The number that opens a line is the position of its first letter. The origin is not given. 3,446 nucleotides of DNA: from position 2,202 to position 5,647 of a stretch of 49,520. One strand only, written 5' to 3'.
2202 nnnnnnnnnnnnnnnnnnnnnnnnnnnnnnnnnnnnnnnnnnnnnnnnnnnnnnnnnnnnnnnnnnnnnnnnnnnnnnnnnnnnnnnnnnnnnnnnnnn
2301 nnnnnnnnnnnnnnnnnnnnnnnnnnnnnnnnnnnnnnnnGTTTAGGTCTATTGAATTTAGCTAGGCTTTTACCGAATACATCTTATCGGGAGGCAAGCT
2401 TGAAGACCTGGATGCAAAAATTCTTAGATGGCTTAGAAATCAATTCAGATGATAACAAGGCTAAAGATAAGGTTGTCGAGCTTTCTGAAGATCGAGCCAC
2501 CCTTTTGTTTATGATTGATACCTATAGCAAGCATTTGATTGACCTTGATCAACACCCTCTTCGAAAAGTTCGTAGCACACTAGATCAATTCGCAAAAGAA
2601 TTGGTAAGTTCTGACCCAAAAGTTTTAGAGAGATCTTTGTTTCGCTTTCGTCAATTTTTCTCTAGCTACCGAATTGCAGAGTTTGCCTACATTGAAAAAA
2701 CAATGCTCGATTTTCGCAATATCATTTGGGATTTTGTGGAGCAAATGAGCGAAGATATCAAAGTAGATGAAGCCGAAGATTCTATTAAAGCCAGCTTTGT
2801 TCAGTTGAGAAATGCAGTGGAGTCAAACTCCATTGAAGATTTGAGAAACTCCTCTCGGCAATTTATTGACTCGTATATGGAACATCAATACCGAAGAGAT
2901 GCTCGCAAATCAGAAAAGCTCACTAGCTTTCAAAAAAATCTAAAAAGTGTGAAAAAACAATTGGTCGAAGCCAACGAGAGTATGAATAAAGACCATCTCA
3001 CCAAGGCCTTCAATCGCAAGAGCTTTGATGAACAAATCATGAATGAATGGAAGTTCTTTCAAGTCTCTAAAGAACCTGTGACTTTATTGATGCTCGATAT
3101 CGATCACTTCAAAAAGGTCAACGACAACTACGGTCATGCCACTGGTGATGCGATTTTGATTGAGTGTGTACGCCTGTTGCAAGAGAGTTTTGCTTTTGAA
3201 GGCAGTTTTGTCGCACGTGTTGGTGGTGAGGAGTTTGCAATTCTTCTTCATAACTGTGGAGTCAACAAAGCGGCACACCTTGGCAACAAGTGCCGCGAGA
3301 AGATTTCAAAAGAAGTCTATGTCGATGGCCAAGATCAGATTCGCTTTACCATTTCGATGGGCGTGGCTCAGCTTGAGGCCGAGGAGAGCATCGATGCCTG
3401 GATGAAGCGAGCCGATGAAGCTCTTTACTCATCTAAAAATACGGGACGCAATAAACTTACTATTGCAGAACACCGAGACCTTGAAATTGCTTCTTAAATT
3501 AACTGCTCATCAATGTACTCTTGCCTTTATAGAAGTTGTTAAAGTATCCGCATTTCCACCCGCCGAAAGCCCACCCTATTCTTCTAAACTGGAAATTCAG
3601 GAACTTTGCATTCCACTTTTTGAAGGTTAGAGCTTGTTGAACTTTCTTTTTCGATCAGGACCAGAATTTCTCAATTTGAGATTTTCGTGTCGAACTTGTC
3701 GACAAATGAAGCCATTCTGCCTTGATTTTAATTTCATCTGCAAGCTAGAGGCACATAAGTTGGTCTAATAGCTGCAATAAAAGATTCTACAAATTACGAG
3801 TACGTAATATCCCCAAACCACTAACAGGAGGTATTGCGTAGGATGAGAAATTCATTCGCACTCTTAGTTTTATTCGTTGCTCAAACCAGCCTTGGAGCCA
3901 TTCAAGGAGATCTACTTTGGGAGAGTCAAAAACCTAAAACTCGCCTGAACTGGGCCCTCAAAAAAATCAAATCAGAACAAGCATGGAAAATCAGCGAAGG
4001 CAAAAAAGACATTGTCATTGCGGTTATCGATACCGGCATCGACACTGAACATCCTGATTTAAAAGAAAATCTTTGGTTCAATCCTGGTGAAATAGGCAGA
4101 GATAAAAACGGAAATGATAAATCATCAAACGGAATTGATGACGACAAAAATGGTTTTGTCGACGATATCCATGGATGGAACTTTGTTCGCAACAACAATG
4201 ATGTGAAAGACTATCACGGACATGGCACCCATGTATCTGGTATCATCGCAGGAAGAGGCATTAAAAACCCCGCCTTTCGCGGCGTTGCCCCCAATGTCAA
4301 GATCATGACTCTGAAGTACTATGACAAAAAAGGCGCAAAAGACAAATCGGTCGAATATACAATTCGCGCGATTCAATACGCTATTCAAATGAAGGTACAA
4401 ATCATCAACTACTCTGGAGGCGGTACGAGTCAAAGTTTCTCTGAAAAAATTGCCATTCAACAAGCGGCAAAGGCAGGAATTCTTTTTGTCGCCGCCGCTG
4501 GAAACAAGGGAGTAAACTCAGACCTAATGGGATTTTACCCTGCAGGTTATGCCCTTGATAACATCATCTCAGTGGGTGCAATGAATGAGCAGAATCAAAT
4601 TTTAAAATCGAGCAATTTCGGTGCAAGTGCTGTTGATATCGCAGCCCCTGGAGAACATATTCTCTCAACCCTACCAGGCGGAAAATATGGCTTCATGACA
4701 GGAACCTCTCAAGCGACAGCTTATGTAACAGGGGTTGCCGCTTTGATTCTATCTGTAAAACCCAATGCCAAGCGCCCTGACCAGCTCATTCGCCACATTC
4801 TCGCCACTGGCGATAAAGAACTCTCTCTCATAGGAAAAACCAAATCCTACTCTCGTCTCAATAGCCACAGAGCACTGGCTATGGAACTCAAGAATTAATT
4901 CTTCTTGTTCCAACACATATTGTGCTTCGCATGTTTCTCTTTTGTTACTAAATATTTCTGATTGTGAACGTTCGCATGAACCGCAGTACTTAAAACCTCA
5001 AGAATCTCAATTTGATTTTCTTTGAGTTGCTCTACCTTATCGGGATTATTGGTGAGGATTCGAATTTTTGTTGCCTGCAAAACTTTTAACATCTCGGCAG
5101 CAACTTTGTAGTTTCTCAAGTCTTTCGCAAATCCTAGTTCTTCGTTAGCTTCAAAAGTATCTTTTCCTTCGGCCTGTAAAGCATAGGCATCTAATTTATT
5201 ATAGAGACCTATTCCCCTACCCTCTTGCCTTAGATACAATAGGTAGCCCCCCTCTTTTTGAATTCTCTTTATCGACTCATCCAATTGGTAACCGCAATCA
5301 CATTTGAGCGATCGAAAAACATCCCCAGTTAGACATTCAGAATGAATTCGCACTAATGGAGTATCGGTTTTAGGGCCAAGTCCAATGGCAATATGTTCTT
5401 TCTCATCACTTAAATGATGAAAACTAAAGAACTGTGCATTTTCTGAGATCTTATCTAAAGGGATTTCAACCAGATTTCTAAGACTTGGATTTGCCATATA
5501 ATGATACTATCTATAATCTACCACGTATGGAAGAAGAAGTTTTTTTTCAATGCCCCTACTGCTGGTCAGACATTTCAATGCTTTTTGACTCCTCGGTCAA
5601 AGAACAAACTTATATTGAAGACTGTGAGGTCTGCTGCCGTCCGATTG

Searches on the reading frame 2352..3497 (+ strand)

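Call 17: search_protein_families(library=ncbifam, max_evalue=0.001, proteins=[window:2352-3497:+])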
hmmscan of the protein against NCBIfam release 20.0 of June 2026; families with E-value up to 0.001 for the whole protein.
window:2352-3497:+ (381 aa): 21 families
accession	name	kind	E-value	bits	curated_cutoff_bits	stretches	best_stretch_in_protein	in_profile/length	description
NF038266.1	diguan_SiaD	equivalog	4.8e-44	150.6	290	1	175-368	57-251/252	biofilm regulation diguanylate cyclase SiaD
NF007380.0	PRK09894.1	equivalog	1e-43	149.8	256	1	168-373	86-288/296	diguanylate cyclase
TIGR00254.1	GGDEF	domain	4.4e-42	143.6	37.4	1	212-372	6-167/168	diguanylate cyclase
NF007135.0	PRK09581.1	equivalog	6.6e-41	140.6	474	1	199-371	280-454/457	PleD family two-component system response regulator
NF007423.1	PRK09966.1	equivalog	8.2e-38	130.3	325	1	189-362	220-390/390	diguanylate cyclase DgcN/YfiN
NF041606.1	dguan_cyc_DgcA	equivalog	4e-35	121.4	370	1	215-373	182-340/340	diguanylate cyclase DgcA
NF007298.0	PRK09776.1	equivalog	3.6e-31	107.9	1135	1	202-379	675-852/1111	diguanylate cyclase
NF047654.1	DiguCycDgcRLepto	equivalog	1.7e-30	106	500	1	197-369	122-293/295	diguanylate cyclase DgcR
NF047872.1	GGDEF_GdpS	equivalog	8.8e-29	100.8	400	1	202-370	178-348/355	GGDEF domain-containing protein GdpS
NF051473.1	DigCycDgcsShew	equivalog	1.9e-28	99.7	400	1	208-371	133-290/291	diguanylate cyclase DgcS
NF011955.1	PRK15426.1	equivalog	5.5e-28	97.4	408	1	213-373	400-562/564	cellulose biosynthesis regulator diguanylate cyclase DgcQ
NF007599.0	PRK10245.1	equivalog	9.8e-28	96.7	402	1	211-372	210-370/371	diguanylate cyclase AdrA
NF045675.1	PhdiestaseDibA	equivalog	9.9e-28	96.8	980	1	196-369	188-361/623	phosphodiesterase DibA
NF040885.1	diguan_DgcJ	equivalog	9.4e-23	80.7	500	1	213-366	343-490/493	diguanylate cyclase DgcJ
NF007474.0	PRK10060.1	equivalog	2.7e-20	72.1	782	1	211-371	237-394/663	cyclic di-GMP phosphodiesterase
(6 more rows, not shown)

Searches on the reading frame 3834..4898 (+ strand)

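Call 17: search_protein_families(library=ncbifam, max_evalue=0.001, proteins=[window:3834-4898:+])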
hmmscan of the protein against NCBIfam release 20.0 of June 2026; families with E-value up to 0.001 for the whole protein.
window:3834-4898:+ (354 aa): 8 families
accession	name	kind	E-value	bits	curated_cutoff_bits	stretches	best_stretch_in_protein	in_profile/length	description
TIGR03921.1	T7SS_mycosin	equivalog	6.1e-51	173.6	278.75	2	110-331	32-268/353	type VII secretion-associated serine protease mycosin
NF033595.1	denti_PrtP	equivalog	1.2e-27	96.8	300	2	184-343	335-497/606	dentilisin complex serine proteinase subunit PrtP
TIGR03895.1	protease_PatA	subfamily_domain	1.3e-26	93.6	421.05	1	130-313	1-184/606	PatA/PatG family cyanobactin maturation protease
NF040809.1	germ_prot_CspBA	exception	6.6e-20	70.4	1250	2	57-227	651-826/1099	bifunctional germination protease/germinant receptor pseudoprotease CspBA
NF040808.2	CspC_non_triad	exception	4.3e-15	55.1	675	2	55-230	94-281/556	bile acid germinant receptor pseudoprotease CspC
NF040553.1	SGO_0316_fam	subfamily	9.2e-15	53.4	1400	1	60-228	288-467/1486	SGO_0316/SGO_0317 family LPXTG-anchored serine peptidase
NF049966.1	QH_SP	equivalog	1e-13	51.2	165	1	118-319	30-204/219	subtilisin-like serine protease QhpE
NF051851.1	AtpSerPepEprS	equivalog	1.1e-10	40.2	1700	1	38-314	47-326/988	autotransporter serine peptidase EprS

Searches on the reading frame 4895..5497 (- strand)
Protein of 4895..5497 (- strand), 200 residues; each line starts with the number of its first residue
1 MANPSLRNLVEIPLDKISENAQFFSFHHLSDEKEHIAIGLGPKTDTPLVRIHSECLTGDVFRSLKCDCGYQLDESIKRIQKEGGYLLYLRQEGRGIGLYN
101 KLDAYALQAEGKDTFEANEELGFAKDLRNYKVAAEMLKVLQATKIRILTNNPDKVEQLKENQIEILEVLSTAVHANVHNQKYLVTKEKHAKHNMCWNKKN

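Call 17: search_protein_families(library=ncbifam, max_evalue=0.001, proteins=[window:4895-5497:-])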
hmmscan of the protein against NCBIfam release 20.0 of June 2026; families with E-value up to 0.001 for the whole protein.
window:4895-5497:- (200 aa): 9 families
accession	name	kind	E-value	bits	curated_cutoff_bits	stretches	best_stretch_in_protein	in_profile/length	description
NF001591.0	PRK00393.1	subfamily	2.3e-79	265.4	148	1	11-195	9-195/199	GTP cyclohydrolase II RibA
NF006805.0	PRK09318.1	equivalog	5.8e-65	219.8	486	1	21-195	207-381/387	bifunctional 3,4-dihydroxy-2-butanone-4-phosphate synthase/GTP cyclohydrolase II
TIGR00505.1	ribA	equivalog_domain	4.1e-61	205.9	205.85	1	25-192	19-189/191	GTP cyclohydrolase II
NF006803.0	PRK09311.1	equivalog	2e-59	201.4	569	1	12-197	218-407/417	bifunctional 3,4-dihydroxy-2-butanone-4-phosphate synthase/GTP cyclohydrolase II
NF006806.0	PRK09319.1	equivalog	8.4e-57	193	764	1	21-194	231-409/561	bifunctional 3,4-dihydroxy-2-butanone-4-phosphate synthase/GTP cyclohydrolase II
NF006456.0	PRK08815.1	equivalog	3.1e-54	184.7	464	1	11-194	180-365/376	GTP cyclohydrolase II RibA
NF005536.0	PRK07198.1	equivalog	1.4e-08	34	403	1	49-169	242-374/419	GTP cyclohydrolase II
NF010626.1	PRK14019.1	equivalog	1e-07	31.3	513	1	18-168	217-360/364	bifunctional 3,4-dihydroxy-2-butanone-4-phosphate synthase/GTP cyclohydrolase II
NF006804.0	PRK09314.1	equivalog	2.3e-05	23.7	432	0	30-93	228-288/339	bifunctional 3,4-dihydroxy-2-butanone 4-phosphate synthase/GTP cyclohydrolase II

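Call 22: find_encoding_contigs(protein=window:4895-5497:-, flank=10000, max_places=10)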
Protein window:4895-5497:- (200 aa): 1 contig read that carries it; 1 place shown.
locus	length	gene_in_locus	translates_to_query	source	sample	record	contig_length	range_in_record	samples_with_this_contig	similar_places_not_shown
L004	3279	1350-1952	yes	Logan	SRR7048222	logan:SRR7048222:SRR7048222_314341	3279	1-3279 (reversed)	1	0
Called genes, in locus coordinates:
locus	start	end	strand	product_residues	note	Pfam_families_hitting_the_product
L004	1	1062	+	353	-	?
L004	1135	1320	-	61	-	PF14255:Zn_ribbon_21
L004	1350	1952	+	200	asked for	PF00925:GTP_cyclohydro2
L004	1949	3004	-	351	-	PF00082:Peptidase_S8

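Call 32: find_homologous_proteins(query=window:4895-5497:-, max_evalue=1e-40)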
Query window:4895-5497:- (200 aa): 6758 proteins with E <= 1e-40 among 8000 candidates; the best 120 are listed.
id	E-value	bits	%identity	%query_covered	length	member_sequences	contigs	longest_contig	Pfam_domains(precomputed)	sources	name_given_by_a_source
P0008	1.5e-129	447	100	100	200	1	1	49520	PF00925.26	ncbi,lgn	-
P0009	5.9e-71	256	61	97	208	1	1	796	PF00925.26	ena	-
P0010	6.6e-70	253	62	96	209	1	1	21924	PF00925.26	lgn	-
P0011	1.5e-69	251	61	95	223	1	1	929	PF00925.26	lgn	-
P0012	1.6e-69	251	60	95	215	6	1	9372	PF00925.26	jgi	jgi:GTP cyclohydrolase II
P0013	2.7e-69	251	61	97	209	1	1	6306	PF00925.26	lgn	-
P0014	9.0e-69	249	61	95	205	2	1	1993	PF00925.26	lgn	-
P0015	9.6e-69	249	60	95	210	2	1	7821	PF00925.26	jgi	jgi:GTP cyclohydrolase II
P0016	1.0e-68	249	58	98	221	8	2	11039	PF00925.26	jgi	jgi:GTP cyclohydrolase II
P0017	2.3e-68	248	60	95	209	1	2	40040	PF00925.26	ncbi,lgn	-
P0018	2.4e-68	248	59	97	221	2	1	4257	PF00925.26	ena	-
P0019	5.9e-68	246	58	98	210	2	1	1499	PF00925.26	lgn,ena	-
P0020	7.6e-68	246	59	95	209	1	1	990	PF00925.26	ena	-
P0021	7.9e-68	246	60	95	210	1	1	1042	PF00925.26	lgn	-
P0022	1.1e-67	245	59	95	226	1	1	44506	PF00925.26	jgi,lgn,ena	-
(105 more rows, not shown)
